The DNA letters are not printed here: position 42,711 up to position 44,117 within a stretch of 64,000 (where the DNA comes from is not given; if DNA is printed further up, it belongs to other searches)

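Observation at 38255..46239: Duplicated 8-kb membrane glycolipid locus: 3x GT28, 2x CrtQ-like GT2, 2x MprF-flippase-like UPF0104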

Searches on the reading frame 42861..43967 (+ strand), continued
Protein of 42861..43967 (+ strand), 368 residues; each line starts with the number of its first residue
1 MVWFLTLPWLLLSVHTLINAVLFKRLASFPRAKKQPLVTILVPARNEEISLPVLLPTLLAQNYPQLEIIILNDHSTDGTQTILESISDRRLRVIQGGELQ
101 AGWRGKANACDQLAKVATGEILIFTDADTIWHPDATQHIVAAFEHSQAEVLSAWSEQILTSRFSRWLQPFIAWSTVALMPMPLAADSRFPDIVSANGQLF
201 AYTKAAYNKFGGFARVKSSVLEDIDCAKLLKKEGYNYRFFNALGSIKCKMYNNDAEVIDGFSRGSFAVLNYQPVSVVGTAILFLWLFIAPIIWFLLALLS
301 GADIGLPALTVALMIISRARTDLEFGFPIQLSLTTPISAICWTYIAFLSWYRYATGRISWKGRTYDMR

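Call 14: find_encoding_contigs(protein=P0011, flank=10000, max_places=3)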
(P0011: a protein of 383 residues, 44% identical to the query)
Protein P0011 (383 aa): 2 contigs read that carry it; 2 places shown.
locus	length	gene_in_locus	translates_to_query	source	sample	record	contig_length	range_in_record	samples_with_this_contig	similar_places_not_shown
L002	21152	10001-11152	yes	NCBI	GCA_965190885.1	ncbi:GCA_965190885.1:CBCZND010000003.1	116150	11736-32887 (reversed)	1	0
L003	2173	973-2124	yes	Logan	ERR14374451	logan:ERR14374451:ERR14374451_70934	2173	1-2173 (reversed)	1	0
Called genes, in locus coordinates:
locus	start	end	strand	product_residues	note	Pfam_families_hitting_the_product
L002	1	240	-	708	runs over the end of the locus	-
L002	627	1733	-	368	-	PF12704:MacB_PCD, PF02687:FtsX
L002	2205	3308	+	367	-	PF00583:Acetyltransf_1 (faint)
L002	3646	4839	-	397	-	PF07690:MFS_1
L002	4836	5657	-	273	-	PF00106:adh_short, PF08659:KR, PF13561:adh_short_C2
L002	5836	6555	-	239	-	PF00376:MerR, PF13411:MerR_1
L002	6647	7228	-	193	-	PF09346:SMI1_KNR4 (weak)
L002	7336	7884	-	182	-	-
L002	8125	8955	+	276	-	PF04240:Caroten_synth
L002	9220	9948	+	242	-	PF01553:Acyltransferase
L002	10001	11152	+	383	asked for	PF13506:Glyco_transf_21, PF00535:Glycos_transf_2, PF13641:Glyco_tranf_2_3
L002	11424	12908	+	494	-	PF00890:FAD_binding_2 (weak), PF01266:DAO (faint), PF01593:Amino_oxidase, PF07992:Pyr_redox_2 (faint), PF13450:NAD_binding_8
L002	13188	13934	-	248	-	PF00072:Response_reg, PF00486:Trans_reg_C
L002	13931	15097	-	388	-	PF00512:HisKA, PF02518:HATPase_c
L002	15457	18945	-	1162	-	PF03704:BTAD, PF00515:TPR_1 (faint), PF07719:TPR_2 (faint), PF13424:TPR_12 (faint), PF13191:AAA_16, PF17874:TPR_MalT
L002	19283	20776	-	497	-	PF00370:FGGY_N, PF02782:FGGY_C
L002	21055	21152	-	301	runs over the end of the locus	PF06574:FAD_syn, PF01687:Flavokinase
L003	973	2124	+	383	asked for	PF13506:Glyco_transf_21, PF00535:Glycos_transf_2, PF13641:Glyco_tranf_2_3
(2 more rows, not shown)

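Call 15: find_encoding_contigs(protein=P0004, flank=10000, max_places=3)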
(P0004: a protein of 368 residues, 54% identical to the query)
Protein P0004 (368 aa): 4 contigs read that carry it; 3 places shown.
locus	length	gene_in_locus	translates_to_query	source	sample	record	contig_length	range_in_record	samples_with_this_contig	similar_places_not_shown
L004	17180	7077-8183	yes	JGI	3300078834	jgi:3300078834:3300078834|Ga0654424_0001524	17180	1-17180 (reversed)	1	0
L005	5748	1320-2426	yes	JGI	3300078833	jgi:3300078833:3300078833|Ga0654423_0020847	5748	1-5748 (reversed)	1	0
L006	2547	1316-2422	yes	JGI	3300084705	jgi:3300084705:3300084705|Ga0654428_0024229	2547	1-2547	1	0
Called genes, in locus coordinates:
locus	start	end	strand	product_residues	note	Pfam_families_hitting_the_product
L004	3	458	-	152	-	?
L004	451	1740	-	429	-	PF13191:AAA_16 (weak)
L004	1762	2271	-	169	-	PF00149:Metallophos (faint), PF12850:Metallophos_2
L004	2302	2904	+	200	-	PF04525:LOR (weak)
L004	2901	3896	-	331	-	PF00248:Aldo_ket_red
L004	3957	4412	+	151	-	PF00578:AhpC-TSA, PF08534:Redoxin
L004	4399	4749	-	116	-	PF00355:Rieske, PF13806:Rieske_2 (weak)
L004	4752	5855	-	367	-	PF06925:MGDG_synth, PF00534:Glycos_transf_1 (weak), PF04101:Glyco_tran_28_C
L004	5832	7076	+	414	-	PF06925:MGDG_synth, PF04101:Glyco_tran_28_C (weak)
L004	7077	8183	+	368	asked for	PF13506:Glyco_transf_21, PF00535:Glycos_transf_2, PF13641:Glyco_tranf_2_3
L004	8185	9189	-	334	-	PF03706:LPG_synthase_TM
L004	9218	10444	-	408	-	PF01061:ABC2_membrane (faint), PF12679:ABC2_membrane_2, PF12698:ABC2_membrane_3, PF12730:ABC2_membrane_4 (weak)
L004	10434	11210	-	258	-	PF00005:ABC_tran, PF13304:AAA_21 (faint)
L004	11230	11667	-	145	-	-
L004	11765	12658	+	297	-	PF01680:SOR_SNZ, PF05690:ThiG (weak)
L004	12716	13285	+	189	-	PF01174:SNO, PF07685:GATase_3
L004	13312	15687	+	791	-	PF03704:BTAD, PF00515:TPR_1 (faint), PF07719:TPR_2 (faint), PF13181:TPR_8 (faint), PF17874:TPR_MalT, PF13424:TPR_12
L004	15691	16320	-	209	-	PF13668:Ferritin_2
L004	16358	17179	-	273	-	?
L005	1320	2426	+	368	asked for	PF13506:Glyco_transf_21, PF00535:Glycos_transf_2, PF13641:Glyco_tranf_2_3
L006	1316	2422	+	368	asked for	PF13506:Glyco_transf_21, PF00535:Glycos_transf_2, PF13641:Glyco_tranf_2_3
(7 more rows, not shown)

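Call 16: find_encoding_contigs(protein=P0009, flank=10000, max_places=3)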
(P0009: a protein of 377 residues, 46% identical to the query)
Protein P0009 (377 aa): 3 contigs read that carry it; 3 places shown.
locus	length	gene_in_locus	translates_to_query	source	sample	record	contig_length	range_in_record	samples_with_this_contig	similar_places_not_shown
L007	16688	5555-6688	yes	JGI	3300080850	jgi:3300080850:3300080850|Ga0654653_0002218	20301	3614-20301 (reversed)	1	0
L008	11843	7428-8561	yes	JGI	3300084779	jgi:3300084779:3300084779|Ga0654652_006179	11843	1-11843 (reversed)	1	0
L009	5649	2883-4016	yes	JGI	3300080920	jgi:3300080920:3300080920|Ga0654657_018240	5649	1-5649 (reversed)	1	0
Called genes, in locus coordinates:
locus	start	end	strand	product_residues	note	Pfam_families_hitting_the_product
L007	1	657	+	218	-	?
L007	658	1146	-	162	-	PF13673:Acetyltransf_10 (faint), PF13508:Acetyltransf_7 (faint)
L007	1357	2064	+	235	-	-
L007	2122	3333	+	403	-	PF00092:VWA, PF13519:VWA_2, PF13768:VWA_3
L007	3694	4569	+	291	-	PF00753:Lactamase_B, PF12706:Lactamase_B_2 (weak)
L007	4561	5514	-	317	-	-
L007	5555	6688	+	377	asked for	PF13506:Glyco_transf_21, PF00535:Glycos_transf_2, PF10111:Glyco_tranf_2_2 (weak), PF13641:Glyco_tranf_2_3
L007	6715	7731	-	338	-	PF03706:LPG_synthase_TM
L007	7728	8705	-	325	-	PF01073:3Beta_HSD, PF01370:Epimerase, PF04321:RmlD_sub_bind, PF05368:NmrA, PF13460:NAD_binding_10, PF16363:GDP_Man_Dehyd, PF07993:NAD_binding_4 (weak)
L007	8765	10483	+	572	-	PF22769:DCD, PF14890:Intein_splicing, PF22769:DCD (weak)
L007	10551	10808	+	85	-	PF04014:MazE_antitoxin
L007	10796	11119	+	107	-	PF02452:PemK_toxin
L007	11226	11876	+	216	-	PF01323:DSBA, PF13743:Thioredoxin_5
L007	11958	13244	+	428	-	PF01547:SBP_bac_1, PF13416:SBP_bac_8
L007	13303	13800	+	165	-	-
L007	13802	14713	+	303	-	PF00528:BPD_transp_1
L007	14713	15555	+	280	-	PF00528:BPD_transp_1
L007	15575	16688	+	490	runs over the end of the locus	PF00206:Lyase_1, PF14698:ASL_C2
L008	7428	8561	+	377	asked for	PF13506:Glyco_transf_21, PF00535:Glycos_transf_2, PF10111:Glyco_tranf_2_2 (weak), PF13641:Glyco_tranf_2_3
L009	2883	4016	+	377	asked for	PF13506:Glyco_transf_21, PF00535:Glycos_transf_2, PF10111:Glyco_tranf_2_2 (weak), PF13641:Glyco_tranf_2_3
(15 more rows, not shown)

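Call 18: find_encoding_contigs(protein=P0015, flank=10000, max_places=2)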
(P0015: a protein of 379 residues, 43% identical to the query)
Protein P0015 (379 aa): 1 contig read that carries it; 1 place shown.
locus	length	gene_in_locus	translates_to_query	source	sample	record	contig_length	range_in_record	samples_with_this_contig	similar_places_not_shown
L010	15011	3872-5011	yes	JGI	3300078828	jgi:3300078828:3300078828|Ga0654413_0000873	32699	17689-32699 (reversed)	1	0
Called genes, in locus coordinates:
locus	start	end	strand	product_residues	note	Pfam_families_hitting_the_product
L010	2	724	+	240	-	?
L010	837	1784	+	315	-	PF00535:Glycos_transf_2, PF10111:Glyco_tranf_2_2 (faint), PF13641:Glyco_tranf_2_3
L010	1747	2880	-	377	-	PF14307:Glyco_tran_WbsX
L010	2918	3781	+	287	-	PF00535:Glycos_transf_2, PF10111:Glyco_tranf_2_2, PF13641:Glyco_tranf_2_3, PF13506:Glyco_transf_21, PF13632:Glyco_trans_2_3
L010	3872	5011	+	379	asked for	PF13506:Glyco_transf_21, PF13641:Glyco_tranf_2_3, PF00535:Glycos_transf_2, PF10111:Glyco_tranf_2_2 (weak)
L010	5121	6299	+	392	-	PF01520:Amidase_3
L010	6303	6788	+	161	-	PF21982:RecX_HTH1, PF21981:RecX_HTH3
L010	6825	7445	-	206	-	PF00072:Response_reg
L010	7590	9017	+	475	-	-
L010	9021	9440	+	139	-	PF08814:XisH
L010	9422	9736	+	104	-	PF08869:XisI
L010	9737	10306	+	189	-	PF05685:Uma2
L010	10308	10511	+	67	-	-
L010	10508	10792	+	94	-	PF15738:YafQ_toxin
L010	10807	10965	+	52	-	-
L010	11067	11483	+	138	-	-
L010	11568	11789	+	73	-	PF10047:DUF2281 (weak)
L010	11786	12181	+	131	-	PF01850:PIN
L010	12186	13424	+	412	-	PF27098:Rv0959_3rd, PF13519:VWA_2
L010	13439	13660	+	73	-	PF04255:DUF433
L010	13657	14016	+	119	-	PF18480:DUF5615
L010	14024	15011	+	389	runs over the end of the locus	PF00278:Orn_DAP_Arg_deC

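Call 19: find_encoding_contigs(protein=P0017, flank=10000, max_places=2)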
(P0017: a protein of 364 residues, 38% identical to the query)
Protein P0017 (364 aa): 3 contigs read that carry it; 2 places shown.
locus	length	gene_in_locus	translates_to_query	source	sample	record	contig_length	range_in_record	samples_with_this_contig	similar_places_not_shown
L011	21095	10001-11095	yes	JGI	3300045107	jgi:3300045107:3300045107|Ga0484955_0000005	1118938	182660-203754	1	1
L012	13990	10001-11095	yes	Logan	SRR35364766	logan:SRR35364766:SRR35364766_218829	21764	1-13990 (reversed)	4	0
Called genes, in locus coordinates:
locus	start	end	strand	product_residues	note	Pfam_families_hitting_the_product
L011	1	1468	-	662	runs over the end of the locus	PF02518:HATPase_c, PF00204:DNA_gyraseB, PF01751:Toprim, PF00986:DNA_gyraseB_C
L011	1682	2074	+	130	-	-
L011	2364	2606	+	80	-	-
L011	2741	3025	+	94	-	-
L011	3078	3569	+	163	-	-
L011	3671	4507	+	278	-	PF02517:Rce1-like (weak)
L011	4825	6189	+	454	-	PF00342:PGI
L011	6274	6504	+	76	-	PF12844:HTH_19, PF13560:HTH_31, PF01381:HTH_3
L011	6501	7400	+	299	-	PF14562:Endonuc_BglI, PF11487:RestrictionSfiI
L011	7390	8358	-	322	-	PF01555:N6_N4_Mtase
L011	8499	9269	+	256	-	PF04240:Caroten_synth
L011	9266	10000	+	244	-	-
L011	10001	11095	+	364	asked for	PF13506:Glyco_transf_21, PF00535:Glycos_transf_2, PF10111:Glyco_tranf_2_2 (weak), PF13641:Glyco_tranf_2_3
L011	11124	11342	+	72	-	-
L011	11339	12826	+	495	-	PF00890:FAD_binding_2 (weak), PF01266:DAO (weak), PF01593:Amino_oxidase, PF03486:HI0933_like (faint), PF07992:Pyr_redox_2 (faint), PF13450:NAD_binding_8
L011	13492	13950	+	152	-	-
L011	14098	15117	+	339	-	PF00753:Lactamase_B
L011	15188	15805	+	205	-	PF00440:TetR_N, PF13305:TetR_C_33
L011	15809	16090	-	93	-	PF11950:DUF3467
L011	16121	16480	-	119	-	PF03259:Robl_LC7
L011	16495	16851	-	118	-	PF03259:Robl_LC7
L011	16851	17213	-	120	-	-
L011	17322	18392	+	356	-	PF00294:PfkB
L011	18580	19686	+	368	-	PF07143:AttH, PF17186:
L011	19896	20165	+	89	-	-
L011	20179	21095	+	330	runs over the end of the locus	PF10672:Methyltrans_SAM, PF03602:Cons_hypoth95 (weak)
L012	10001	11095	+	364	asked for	PF13506:Glyco_transf_21, PF00535:Glycos_transf_2, PF10111:Glyco_tranf_2_2 (weak), PF13641:Glyco_tranf_2_3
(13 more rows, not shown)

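Call 22: search_solved_structures(query=window:42861-43967:+, max_evalue=0.001)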
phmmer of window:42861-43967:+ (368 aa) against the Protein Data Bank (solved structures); distinct sequences matched with E-value up to 0.001: 12.
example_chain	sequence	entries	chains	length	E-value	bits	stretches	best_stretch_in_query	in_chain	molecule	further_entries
6yv7_B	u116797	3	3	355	1.4e-10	44.4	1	31-133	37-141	Glycosyl transferase, family 2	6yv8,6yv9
6yv7_A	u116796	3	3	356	1.4e-10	44.4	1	31-133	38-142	Glycosyl transferase, family 2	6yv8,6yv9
6p61_A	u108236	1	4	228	6.9e-07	32.2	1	32-134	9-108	Glycosyltransferase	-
5hea_A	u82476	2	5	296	1.1e-06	31.6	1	36-145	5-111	Putative glycosyltransferase (GalT1)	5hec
5tze_C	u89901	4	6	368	2.8e-06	30.2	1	39-151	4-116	Glycosyl transferase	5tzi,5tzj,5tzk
5tz8_A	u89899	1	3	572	6.4e-06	29.1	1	39-151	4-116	Glycosyl transferase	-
3bcv_A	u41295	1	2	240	3.5e-05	26.6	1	36-134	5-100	Putative glycosyltransferase protein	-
8vh7_A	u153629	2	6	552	0.00011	24.9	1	33-140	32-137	Heparosan synthase B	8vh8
8viw_A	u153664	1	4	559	0.00011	24.9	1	33-140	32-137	Heparosan synthase B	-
2z87_A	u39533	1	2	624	0.00029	23.6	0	31-143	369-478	Chondroitin synthase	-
2z86_A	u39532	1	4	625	0.00029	23.6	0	31-143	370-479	Chondroitin synthase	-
9jma_A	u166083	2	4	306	0.00036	23.3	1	37-134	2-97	GalNAc(5)-diNAcBac-PP-undecaprenol beta-1,3-glucosyltransferase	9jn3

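Call 29: find_related_loci(query=A1, collection=metagenome_contigs, flank=10000)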
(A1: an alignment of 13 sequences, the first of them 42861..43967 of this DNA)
Query A1 (368 aa) in metagenome_contigs; peptide patterns used: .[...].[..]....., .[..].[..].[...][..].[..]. (x = any residue, [..] = any of these).
600 stretches matched a pattern (row limit reached: there are more); 494 encode a relative of the query (tblastn E <= 1e-3); the best 80 are kept; 80 distinct loci.
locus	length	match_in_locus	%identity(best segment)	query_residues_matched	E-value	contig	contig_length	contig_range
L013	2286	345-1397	36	19-363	2e-66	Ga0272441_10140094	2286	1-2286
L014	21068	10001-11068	37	17-366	4e-65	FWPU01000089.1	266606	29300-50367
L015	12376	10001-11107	36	11-368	2e-64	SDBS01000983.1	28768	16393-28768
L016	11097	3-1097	34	14-368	2e-63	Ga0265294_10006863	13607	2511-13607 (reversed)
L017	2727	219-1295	37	16-368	2e-63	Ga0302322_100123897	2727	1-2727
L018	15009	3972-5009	35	30-366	3e-62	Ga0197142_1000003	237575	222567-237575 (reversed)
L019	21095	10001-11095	33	5-363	3e-62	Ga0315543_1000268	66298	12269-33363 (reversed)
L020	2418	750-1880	32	3-368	9e-63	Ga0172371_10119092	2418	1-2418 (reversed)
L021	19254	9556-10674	34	4-363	1e-61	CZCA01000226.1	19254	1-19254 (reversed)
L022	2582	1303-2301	35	36-363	2e-62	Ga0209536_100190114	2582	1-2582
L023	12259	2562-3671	33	4-366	9e-61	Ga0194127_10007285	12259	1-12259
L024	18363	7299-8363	36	24-366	5e-61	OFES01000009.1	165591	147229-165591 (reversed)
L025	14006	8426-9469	36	23-364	4e-60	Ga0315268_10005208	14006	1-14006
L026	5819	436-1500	35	22-365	3e-60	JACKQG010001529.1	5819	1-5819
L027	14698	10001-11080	34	20-366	8e-60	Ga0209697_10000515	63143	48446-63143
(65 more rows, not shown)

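Call 32: find_encoding_contigs(protein=P0008, flank=10000, max_places=2)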
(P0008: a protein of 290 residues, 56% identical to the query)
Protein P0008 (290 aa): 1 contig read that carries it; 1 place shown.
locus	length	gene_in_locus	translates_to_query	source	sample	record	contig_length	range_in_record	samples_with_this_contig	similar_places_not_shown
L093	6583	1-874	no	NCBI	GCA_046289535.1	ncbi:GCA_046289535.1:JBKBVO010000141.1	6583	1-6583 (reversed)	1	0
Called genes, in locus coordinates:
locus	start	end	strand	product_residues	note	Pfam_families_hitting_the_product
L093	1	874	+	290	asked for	PF00535:Glycos_transf_2, PF13506:Glyco_transf_21, PF13641:Glyco_tranf_2_3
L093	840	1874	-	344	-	PF03706:LPG_synthase_TM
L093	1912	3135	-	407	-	PF01061:ABC2_membrane (faint), PF12679:ABC2_membrane_2, PF12698:ABC2_membrane_3, PF12730:ABC2_membrane_4 (weak)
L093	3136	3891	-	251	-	PF00005:ABC_tran, PF13304:AAA_21 (faint)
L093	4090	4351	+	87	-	-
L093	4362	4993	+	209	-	PF01036:Bac_rhodopsin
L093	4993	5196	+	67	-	-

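Call 33: find_encoding_contigs(protein=P0007, flank=10000, max_places=2)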
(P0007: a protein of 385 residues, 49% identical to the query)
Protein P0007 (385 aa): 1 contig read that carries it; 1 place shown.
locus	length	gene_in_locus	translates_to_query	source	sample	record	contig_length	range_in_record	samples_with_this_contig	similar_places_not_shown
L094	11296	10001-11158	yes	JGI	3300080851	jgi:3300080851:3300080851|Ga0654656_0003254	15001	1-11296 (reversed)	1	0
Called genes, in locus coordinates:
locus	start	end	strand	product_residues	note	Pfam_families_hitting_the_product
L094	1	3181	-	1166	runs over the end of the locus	PF02463:SMC_N, PF13175:AAA_15 (weak), PF13304:AAA_21 (weak), PF13476:AAA_23, PF06470:SMC_hinge, PF13304:AAA_21 (weak)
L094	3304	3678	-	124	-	-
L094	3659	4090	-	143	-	-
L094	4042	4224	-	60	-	-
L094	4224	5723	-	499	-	PF01520:Amidase_3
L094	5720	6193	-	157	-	PF01668:SmpB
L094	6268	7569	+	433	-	PF00528:BPD_transp_1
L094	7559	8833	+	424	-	PF00528:BPD_transp_1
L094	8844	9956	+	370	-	PF06925:MGDG_synth (weak), PF04101:Glyco_tran_28_C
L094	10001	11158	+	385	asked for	PF13506:Glyco_transf_21, PF00535:Glycos_transf_2, PF13641:Glyco_tranf_2_3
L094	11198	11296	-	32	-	?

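Call 34: find_encoding_contigs(protein=P0012, flank=10000, max_places=2)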
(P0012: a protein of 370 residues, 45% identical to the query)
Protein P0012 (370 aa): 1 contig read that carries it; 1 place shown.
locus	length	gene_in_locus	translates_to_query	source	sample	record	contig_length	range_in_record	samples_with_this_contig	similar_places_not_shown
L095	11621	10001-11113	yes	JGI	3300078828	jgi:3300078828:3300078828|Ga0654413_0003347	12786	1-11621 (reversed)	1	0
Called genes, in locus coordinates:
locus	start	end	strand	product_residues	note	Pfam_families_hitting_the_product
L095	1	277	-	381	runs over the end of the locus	PF02771:Acyl-CoA_dh_N, PF02770:Acyl-CoA_dh_M, PF00441:Acyl-CoA_dh_1, PF08028:Acyl-CoA_dh_2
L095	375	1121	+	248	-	PF01975:SurE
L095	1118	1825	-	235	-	PF13431:TPR_17 (faint), PF13428:TPR_14 (faint), PF14559:TPR_19 (faint), PF21033:RMD1-3, PF13414:TPR_11 (faint), PF23914:TPR_CcmH_CycH (weak)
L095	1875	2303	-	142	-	-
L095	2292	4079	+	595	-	PF00664:ABC_membrane, PF00005:ABC_tran, PF13304:AAA_21 (faint), PF02463:SMC_N (weak)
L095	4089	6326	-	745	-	PF03176:MMPL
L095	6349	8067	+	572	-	PF00664:ABC_membrane, PF00005:ABC_tran, PF02463:SMC_N (weak), PF13304:AAA_21 (faint)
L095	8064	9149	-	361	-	PF13439:Glyco_transf_4 (weak)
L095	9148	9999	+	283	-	PF00535:Glycos_transf_2, PF10111:Glyco_tranf_2_2 (faint), PF13641:Glyco_tranf_2_3, PF13632:Glyco_trans_2_3 (weak)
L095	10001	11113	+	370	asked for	PF13506:Glyco_transf_21, PF00535:Glycos_transf_2, PF13641:Glyco_tranf_2_3, PF13632:Glyco_trans_2_3 (faint)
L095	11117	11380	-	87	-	-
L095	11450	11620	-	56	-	?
